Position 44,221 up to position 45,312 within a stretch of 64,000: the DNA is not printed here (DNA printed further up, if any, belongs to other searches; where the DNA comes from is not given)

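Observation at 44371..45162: Phage-encoded Thg1-like 3'-5' nucleotidyltransferase near a tRNA cluster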

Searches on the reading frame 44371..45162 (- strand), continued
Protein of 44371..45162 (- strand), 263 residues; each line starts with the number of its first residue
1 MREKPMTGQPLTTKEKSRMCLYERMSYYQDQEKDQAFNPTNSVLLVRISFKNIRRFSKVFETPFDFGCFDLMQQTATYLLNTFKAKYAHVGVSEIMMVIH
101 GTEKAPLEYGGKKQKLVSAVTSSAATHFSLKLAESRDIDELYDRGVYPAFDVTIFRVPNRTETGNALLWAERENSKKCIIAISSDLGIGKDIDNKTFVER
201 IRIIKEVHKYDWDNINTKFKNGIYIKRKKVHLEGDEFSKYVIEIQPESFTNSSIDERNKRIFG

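Call 46: fold_search(model_id=the predicted structure, library=pdb)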
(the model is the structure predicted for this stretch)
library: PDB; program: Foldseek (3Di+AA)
matches with E <= 10: 485; with E <= 0.001: 32
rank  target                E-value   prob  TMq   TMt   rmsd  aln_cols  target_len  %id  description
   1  3wbz_E                2.1e-12  1.00  0.67  0.66   7.3       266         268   16  Crystal structure of C. albicans tRNA(His) guanylyltransferase (Thg1) with ATP (released 2013-12-18)
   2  3wc0_F                2.4e-12  1.00  0.68  0.73   7.3       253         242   15  Crystal structure of C. albicans tRNA(His) guanylyltransferase (Thg1) with GTP (released 2013-12-18)
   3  3wbz_H                3.0e-12  1.00  0.67  0.68   7.6       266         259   16  Crystal structure of C. albicans tRNA(His) guanylyltransferase (Thg1) with ATP (released 2013-12-18)
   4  4kgm_C                3.4e-12  1.00  0.65  0.73   9.6       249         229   16  Bacterial tRNA(HIS) Guanylyltransferase (Thg1)-Like Protein in complex with ATP (released 2013-08-14)
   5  4kgm_D                4.9e-12  1.00  0.63  0.73   8.9       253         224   19  Bacterial tRNA(HIS) Guanylyltransferase (Thg1)-Like Protein in complex with ATP (released 2013-08-14)
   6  3wbz_C                5.2e-12  1.00  0.67  0.67   7.8       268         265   15  Crystal structure of C. albicans tRNA(His) guanylyltransferase (Thg1) with ATP (released 2013-12-18)
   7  4kgm_A                7.0e-12  1.00  0.65  0.74   8.9       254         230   18  Bacterial tRNA(HIS) Guanylyltransferase (Thg1)-Like Protein in complex with ATP (released 2013-08-14)
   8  3wbz_D                1.1e-11  1.00  0.69  0.68   8.3       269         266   15  Crystal structure of C. albicans tRNA(His) guanylyltransferase (Thg1) with ATP (released 2013-12-18)
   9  3otc_A                1.1e-11  1.00  0.60  0.60   7.6       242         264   14  Crystal structure of human tRNAHis guanylyltransferase (Thg1)- Native II (released 2010-11-17)
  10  4kgk_B                1.2e-11  1.00  0.60  0.72   9.0       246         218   19  Bacterial tRNA(HIS) Guanylyltransferase (Thg1)-Like Protein in complex with GTP (released 2013-08-14)
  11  3wbz_F                1.7e-11  1.00  0.68  0.70   7.4       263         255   15  Crystal structure of C. albicans tRNA(His) guanylyltransferase (Thg1) with ATP (released 2013-12-18)
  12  4kgk_D                2.1e-11  1.00  0.59  0.73   8.6       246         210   18  Bacterial tRNA(HIS) Guanylyltransferase (Thg1)-Like Protein in complex with GTP (released 2013-08-14)
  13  3otc_B                2.6e-11  1.00  0.66  0.66   8.0       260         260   14  Crystal structure of human tRNAHis guanylyltransferase (Thg1)- Native II (released 2010-11-17)
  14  3wbz_A                3.0e-11  1.00  0.66  0.71   7.8       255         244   16  Crystal structure of C. albicans tRNA(His) guanylyltransferase (Thg1) with ATP (released 2013-12-18)
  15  3wc0_E                3.5e-11  1.00  0.66  0.71   3.7       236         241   16  Crystal structure of C. albicans tRNA(His) guanylyltransferase (Thg1) with GTP (released 2013-12-18)
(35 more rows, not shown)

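Call 47: find_encoding_contigs(protein=P0008, flank=10000, max_places=3)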
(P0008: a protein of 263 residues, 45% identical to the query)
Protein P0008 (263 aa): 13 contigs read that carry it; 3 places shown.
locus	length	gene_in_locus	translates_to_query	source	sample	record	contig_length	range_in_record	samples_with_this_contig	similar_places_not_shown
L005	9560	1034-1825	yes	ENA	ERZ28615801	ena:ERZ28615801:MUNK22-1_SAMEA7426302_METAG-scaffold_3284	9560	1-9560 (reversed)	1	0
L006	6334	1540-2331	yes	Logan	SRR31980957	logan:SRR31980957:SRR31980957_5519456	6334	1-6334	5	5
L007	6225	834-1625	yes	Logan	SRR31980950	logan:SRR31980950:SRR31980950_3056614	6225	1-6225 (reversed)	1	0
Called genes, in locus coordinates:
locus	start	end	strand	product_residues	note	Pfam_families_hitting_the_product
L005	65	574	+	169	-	-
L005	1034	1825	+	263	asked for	PF04446:Thg1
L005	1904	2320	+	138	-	-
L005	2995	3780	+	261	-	PF01541:GIY-YIG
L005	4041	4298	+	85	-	-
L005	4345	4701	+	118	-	-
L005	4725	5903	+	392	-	-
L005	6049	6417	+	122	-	-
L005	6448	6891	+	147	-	-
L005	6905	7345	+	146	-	-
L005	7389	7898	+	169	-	-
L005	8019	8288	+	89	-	-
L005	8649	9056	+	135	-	PF07972:Flavodoxin_NdrI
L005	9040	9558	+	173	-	?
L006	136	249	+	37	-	-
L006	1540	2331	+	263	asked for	PF04446:Thg1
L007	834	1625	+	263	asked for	PF04446:Thg1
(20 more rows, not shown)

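Call 49: find_encoding_contigs(protein=P0007, flank=10000, max_places=2)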
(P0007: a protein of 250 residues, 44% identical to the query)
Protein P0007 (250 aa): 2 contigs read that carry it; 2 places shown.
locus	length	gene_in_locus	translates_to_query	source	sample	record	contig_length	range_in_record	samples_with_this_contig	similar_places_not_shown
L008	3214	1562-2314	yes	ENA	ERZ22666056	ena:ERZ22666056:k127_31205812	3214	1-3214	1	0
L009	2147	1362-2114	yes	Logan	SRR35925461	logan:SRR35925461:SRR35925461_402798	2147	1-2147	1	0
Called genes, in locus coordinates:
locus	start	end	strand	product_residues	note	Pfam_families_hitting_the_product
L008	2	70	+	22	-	?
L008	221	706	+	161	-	-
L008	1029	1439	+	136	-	PF00383:dCMP_cyt_deam_1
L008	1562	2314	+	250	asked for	PF04446:Thg1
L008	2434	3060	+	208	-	-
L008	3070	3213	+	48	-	?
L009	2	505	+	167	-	?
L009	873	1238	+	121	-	PF00383:dCMP_cyt_deam_1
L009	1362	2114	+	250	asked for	PF04446:Thg1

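Call 50: find_encoding_contigs(protein=P0006, flank=10000, max_places=2)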
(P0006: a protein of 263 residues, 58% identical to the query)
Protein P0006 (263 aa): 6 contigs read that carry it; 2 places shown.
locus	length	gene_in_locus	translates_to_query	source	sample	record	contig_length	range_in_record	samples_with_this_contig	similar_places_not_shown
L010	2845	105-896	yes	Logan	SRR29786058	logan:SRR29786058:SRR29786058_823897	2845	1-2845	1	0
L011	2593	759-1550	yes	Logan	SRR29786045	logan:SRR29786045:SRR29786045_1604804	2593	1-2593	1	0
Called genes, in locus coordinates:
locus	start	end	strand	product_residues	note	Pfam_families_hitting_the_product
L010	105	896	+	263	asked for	PF04446:Thg1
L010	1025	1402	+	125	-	-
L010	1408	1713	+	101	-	-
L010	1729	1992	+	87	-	-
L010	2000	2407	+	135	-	-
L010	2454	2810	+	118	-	-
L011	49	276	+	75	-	-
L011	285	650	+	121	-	-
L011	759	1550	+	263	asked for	PF04446:Thg1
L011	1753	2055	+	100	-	-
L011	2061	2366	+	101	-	-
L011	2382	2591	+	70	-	?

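Call 51: get_annotated_region(hit=H1, flank=3000)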
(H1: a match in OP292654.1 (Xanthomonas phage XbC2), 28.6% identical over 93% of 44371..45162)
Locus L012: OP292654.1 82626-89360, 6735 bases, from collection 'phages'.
description: Xanthomonas phage XbC2, complete genome.
organism: Xanthomonas phage XbC2 (NCBI taxid 2978503)
taxonomy: Viruses; Duplodnaviria; Heunggongvirae; Uroviricota; Caudoviricetes; Mimasvirus
host: Xanthomonas vesicatoria; source: water from irrigation channel; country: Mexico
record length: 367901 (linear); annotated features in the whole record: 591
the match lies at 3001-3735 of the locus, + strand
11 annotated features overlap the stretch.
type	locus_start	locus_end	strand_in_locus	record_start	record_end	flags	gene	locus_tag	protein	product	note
CDS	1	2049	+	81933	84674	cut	-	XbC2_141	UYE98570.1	hypothetical protein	-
CDS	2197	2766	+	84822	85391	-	-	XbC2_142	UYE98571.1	hypothetical protein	-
CDS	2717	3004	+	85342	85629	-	-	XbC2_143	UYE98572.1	hypothetical protein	-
CDS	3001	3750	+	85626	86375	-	-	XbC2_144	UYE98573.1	putative tRNA-His guanylyltransferase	-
CDS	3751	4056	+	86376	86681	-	-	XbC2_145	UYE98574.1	NrdA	-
CDS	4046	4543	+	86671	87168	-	-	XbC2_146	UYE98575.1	hypothetical protein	-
CDS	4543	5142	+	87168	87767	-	-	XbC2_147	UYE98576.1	hypothetical protein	-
CDS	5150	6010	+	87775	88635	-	-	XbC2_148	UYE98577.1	site-specific DNA-methyltransferase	-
CDS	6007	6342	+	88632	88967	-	-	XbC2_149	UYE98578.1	hypothetical protein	-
CDS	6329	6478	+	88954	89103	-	-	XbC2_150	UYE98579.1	hypothetical protein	-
CDS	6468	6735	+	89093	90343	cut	-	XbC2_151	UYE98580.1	nucleotydiltransferase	-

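Call 52: get_annotated_region(hit=H2, flank=300)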
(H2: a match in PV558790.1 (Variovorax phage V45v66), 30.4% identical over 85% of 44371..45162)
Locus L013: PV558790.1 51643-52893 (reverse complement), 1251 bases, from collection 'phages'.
description: UNVERIFIED: Variovorax phage V45v66, complete genome.
organism: Variovorax phage V45v66 (NCBI taxid 3420612)
taxonomy: Viruses; Duplodnaviria; Heunggongvirae; Uroviricota; Caudoviricetes
host: Variovorax sp. SCN45; source: compost; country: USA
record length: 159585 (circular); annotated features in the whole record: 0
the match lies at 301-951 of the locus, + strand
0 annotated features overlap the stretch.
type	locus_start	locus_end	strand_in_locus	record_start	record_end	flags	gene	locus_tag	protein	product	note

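Call 53: get_annotated_region(hit=H17, flank=3000)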
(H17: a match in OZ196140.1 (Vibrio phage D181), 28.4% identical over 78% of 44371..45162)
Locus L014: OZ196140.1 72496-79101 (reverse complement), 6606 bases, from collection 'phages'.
description: Vibrio phage D181 genome assembly, chromosome: VPD181_1.
organism: Vibrio phage D181 (NCBI taxid 3104936)
taxonomy: Viruses
host: -; source: Seawater and oysters mix; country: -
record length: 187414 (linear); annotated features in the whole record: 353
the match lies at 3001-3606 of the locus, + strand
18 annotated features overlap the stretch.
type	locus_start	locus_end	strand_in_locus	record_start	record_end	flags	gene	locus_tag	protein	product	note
CDS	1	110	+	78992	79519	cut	-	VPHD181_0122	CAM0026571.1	hypothetical protein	-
CDS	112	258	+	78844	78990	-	-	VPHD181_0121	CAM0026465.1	hypothetical protein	-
CDS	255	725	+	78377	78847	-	-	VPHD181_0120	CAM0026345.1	hydrolase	-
CDS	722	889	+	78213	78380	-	-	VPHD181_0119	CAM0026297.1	hypothetical protein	-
CDS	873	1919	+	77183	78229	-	-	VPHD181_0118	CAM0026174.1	nucleotidyltransferase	-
CDS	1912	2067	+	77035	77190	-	-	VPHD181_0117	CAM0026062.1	hypothetical protein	-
CDS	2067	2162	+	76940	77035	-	-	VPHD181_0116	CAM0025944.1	hypothetical protein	-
CDS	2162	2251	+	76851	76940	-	-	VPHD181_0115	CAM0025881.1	hypothetical protein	-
CDS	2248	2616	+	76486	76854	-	-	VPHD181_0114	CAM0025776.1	hypothetical protein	-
CDS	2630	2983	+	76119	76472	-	-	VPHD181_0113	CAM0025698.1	hypothetical protein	-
CDS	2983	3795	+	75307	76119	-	-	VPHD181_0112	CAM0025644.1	tRNA-His guanylyltransferase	-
CDS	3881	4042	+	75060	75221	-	-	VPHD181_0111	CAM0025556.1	hypothetical protein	-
CDS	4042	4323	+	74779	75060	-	-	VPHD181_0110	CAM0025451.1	hypothetical protein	-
CDS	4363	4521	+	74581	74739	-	-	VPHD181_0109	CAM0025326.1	hypothetical protein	-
CDS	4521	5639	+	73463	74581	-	-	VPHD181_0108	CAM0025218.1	RNA ligase and tail fiber protein attachment cata lyst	-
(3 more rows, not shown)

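Call 54: get_annotated_region(hit=H20, flank=3000)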
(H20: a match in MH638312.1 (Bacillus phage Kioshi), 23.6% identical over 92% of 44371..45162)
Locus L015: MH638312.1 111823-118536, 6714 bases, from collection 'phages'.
description: Bacillus phage Kioshi, complete genome.
organism: Bacillus phage Kioshi (NCBI taxid 2301685)
taxonomy: Viruses; Duplodnaviria; Heunggongvirae; Uroviricota; Caudoviricetes; Herelleviridae; Bastillevirinae; Caeruleovirus
host: Bacillus thuringiensis kurstaki ATCC 33679; source: soil; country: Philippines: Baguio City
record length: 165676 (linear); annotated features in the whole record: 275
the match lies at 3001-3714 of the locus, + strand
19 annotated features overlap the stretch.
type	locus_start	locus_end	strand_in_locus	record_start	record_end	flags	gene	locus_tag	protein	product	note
CDS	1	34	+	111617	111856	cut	161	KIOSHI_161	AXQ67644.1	hypothetical protein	-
CDS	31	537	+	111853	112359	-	162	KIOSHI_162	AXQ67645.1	methyltransferase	-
CDS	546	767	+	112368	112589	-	163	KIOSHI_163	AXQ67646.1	hypothetical protein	-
CDS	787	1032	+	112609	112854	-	164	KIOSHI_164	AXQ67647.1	hypothetical protein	-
CDS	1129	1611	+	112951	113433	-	165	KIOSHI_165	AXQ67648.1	hypothetical protein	-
CDS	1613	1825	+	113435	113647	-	166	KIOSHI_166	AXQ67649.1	hypothetical protein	-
CDS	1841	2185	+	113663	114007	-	167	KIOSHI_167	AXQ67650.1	hypothetical protein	-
CDS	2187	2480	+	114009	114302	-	168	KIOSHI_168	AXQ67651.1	hypothetical protein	-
CDS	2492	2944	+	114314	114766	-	169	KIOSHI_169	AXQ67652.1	hypothetical protein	-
CDS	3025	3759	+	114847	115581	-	170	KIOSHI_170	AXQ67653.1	tRNAHis guanylyltransferase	-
CDS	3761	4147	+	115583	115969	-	171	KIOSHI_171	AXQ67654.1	hypothetical protein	-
CDS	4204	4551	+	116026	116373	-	172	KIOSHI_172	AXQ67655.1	hypothetical protein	-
CDS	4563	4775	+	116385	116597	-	173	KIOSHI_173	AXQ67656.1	transcriptional regulator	-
CDS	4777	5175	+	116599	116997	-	174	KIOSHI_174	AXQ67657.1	hypothetical protein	-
CDS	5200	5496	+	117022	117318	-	175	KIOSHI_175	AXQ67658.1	hypothetical protein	-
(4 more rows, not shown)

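Call 55: get_annotated_region(hit=H23, flank=300)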
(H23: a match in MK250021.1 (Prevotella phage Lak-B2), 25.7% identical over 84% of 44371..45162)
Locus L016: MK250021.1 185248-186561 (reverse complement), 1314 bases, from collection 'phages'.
description: MAG: Prevotella phage Lak-B2, complete genome.
organism: Prevotella phage Lak-B2 (NCBI taxid 2491284)
taxonomy: Viruses; Duplodnaviria; Heunggongvirae; Uroviricota; Caudoviricetes
host: Prevotella sp.; source: baboon feces; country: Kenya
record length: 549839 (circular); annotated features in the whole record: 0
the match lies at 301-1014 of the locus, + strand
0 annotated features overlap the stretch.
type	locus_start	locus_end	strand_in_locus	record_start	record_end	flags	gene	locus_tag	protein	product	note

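Call 56: get_annotated_region(hit=H27, flank=3000)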
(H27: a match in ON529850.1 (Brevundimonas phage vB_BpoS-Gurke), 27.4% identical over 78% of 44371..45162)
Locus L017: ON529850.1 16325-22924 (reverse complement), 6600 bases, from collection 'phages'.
description: Brevundimonas phage vB_BpoS-Gurke, complete genome.
organism: Brevundimonas phage vB_BpoS-Gurke (NCBI taxid 2948599)
taxonomy: Viruses; Duplodnaviria; Heunggongvirae; Uroviricota; Caudoviricetes; Dolichocephalovirinae
host: Brevundimonas pondensis LVF1; source: sewage; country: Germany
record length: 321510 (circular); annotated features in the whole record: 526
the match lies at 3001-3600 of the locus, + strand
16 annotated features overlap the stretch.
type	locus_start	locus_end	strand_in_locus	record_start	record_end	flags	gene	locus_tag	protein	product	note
CDS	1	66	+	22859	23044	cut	-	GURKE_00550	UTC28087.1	hypothetical protein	-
CDS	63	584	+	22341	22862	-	-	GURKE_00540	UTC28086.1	hypothetical protein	-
CDS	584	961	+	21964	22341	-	-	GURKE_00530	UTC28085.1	hypothetical protein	-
CDS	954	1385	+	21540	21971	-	-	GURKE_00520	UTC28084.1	hypothetical protein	-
CDS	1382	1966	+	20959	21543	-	-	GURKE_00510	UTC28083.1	hypothetical protein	-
CDS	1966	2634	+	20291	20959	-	-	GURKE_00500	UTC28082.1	hypothetical protein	-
CDS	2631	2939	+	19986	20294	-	-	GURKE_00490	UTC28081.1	hypothetical protein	-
CDS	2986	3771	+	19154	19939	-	-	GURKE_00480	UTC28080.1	tRNA-His guanylyltransferase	-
CDS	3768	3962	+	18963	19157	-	-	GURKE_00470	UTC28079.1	hypothetical protein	-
CDS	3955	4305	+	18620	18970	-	-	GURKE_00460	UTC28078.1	hypothetical protein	-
CDS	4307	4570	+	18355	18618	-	-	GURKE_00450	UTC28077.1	hypothetical protein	-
CDS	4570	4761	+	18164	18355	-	-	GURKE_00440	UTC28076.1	hypothetical protein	-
CDS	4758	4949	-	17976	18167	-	-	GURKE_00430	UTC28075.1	hypothetical protein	-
CDS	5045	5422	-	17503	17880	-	-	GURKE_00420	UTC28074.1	inorganic triphosphatase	-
CDS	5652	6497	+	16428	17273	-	-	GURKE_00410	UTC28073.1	hypothetical protein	-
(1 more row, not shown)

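Call 57: get_annotated_region(hit=H37, flank=3000)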
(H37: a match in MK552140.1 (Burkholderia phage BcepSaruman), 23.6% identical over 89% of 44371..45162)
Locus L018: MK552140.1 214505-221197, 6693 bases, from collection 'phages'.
description: Burkholderia phage BcepSaruman, complete genome.
organism: Burkholderia phage BcepSaruman (NCBI taxid 2530032)
taxonomy: Viruses; Duplodnaviria; Heunggongvirae; Uroviricota; Caudoviricetes; Sarumanvirus; Sarumanvirus bcepsaruman
host: Burkholderia cenocepacia; source: soil; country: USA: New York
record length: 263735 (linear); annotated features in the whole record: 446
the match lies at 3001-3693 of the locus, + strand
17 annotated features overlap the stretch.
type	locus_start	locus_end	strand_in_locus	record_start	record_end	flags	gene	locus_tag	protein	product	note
CDS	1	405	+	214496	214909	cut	-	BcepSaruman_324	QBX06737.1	hypothetical protein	-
CDS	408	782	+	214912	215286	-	-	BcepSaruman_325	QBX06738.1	hypothetical protein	-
CDS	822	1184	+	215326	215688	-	-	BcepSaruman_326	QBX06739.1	hypothetical protein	-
CDS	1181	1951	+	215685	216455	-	-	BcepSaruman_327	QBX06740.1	hypothetical protein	-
CDS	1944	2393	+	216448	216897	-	-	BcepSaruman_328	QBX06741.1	hypothetical protein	-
CDS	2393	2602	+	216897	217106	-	-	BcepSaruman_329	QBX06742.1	hypothetical protein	-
CDS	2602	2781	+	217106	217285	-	-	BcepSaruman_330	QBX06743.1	hypothetical protein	-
CDS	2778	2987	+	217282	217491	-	-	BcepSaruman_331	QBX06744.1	hypothetical protein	-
CDS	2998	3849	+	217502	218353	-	-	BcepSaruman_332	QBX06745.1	tRNA-His guanylyltransferase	tRNA His Guanylyltransferase Thg1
CDS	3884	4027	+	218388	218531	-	-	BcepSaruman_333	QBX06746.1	hypothetical protein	-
CDS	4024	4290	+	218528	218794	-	-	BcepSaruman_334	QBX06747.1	hypothetical protein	-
CDS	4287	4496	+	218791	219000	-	-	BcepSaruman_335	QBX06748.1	hypothetical protein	-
CDS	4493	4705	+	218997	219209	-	-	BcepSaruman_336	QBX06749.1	hypothetical protein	-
CDS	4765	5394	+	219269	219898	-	-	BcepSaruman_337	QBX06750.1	hypothetical protein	-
CDS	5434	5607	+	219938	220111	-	-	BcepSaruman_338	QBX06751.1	hypothetical protein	-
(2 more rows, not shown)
